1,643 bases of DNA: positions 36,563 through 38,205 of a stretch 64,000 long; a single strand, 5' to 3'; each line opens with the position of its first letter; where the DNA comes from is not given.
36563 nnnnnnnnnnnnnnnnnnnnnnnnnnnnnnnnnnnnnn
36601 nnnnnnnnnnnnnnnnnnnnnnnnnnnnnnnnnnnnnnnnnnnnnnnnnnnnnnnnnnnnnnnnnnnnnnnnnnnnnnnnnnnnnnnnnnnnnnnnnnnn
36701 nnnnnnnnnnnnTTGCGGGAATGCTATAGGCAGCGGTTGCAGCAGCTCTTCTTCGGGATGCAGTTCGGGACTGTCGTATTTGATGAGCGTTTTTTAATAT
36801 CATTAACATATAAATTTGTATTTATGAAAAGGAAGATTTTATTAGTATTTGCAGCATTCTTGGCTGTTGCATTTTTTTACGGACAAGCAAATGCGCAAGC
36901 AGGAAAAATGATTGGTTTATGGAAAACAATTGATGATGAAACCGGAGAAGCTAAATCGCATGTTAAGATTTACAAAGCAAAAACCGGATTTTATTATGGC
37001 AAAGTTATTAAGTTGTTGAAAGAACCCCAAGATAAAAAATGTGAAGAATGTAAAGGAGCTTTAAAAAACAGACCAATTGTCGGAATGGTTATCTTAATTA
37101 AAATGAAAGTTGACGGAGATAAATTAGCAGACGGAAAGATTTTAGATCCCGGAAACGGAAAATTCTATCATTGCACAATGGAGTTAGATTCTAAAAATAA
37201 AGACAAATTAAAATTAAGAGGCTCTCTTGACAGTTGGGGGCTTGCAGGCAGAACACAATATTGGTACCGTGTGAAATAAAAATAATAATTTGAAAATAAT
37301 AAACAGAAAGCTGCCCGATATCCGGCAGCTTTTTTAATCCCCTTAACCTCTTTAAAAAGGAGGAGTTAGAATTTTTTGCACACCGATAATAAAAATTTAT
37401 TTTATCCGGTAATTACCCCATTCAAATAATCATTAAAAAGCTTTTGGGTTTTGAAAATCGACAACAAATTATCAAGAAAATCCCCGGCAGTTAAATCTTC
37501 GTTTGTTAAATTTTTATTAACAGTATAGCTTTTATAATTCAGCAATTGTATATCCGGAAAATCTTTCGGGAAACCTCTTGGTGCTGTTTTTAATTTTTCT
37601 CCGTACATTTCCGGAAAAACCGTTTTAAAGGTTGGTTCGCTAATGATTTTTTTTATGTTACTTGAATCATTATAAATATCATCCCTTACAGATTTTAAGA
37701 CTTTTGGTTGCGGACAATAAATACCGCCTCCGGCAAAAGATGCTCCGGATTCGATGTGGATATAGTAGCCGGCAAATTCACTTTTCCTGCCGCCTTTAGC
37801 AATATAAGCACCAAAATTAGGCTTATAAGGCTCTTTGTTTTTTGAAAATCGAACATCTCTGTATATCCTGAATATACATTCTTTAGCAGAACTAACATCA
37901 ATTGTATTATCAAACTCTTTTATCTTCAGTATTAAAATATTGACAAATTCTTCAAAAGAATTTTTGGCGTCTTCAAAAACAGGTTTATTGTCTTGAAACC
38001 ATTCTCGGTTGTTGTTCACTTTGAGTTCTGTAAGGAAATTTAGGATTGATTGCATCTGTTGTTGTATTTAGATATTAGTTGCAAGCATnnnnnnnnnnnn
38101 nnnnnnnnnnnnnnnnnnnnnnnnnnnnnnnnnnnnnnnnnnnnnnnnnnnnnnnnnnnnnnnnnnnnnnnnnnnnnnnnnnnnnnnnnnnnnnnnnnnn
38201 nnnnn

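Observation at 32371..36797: Uncharacterised envelope module: LolA-like, exported YidD-like, two TPR-membrane paralogues and a Cys-rich membrane protein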

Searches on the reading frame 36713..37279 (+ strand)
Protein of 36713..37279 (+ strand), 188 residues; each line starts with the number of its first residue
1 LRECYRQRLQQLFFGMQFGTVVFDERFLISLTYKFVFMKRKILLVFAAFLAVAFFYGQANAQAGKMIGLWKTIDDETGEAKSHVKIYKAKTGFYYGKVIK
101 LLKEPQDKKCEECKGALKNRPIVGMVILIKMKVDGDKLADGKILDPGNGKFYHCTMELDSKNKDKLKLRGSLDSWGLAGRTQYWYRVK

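Call 3: search_protein_families(library=pfam, proteins=[window:36713-37279:+], max_evalue=0.1)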
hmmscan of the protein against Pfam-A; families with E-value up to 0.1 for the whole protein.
window:36713-37279:+ (188 aa): 1 family
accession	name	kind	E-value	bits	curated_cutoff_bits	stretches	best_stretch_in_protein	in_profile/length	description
PF09917.15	DUF2147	-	2.1e-27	96.4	27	1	68-186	1-112/112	Uncharacterized protein conserved in bacteria (DUF2147)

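Call 4: search_protein_families(library=ncbifam, proteins=[window:36713-37279:+], max_evalue=0.1)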
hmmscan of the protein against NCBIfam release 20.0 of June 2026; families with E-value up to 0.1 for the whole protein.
window:36713-37279:+ (188 aa): 0 families

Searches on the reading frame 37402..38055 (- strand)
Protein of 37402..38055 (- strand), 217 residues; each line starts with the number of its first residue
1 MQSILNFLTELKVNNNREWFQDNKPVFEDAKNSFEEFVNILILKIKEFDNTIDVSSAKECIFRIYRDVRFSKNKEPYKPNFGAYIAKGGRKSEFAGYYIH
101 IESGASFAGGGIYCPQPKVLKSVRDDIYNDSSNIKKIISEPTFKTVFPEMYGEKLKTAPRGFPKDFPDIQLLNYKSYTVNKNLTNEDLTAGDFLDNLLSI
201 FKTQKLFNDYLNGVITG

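Call 3: search_protein_families(library=pfam, proteins=[window:37402-38055:-], max_evalue=0.1)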
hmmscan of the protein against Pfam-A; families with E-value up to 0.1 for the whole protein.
window:37402-38055:- (217 aa): 1 family
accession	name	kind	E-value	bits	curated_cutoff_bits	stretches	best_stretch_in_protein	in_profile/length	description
PF09365.15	DUF2461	-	4.2e-73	246.1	22.8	1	4-210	2-208/208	Conserved hypothetical protein (DUF2461)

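Call 4: search_protein_families(library=ncbifam, proteins=[window:37402-38055:-], max_evalue=0.1)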
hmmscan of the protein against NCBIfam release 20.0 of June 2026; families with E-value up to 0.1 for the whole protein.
window:37402-38055:- (217 aa): 1 family
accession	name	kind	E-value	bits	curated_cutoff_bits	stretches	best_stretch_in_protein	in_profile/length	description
TIGR02453.1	TIGR02453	subfamily_domain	1e-67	228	105.4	1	2-215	3-217/218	TIGR02453 family protein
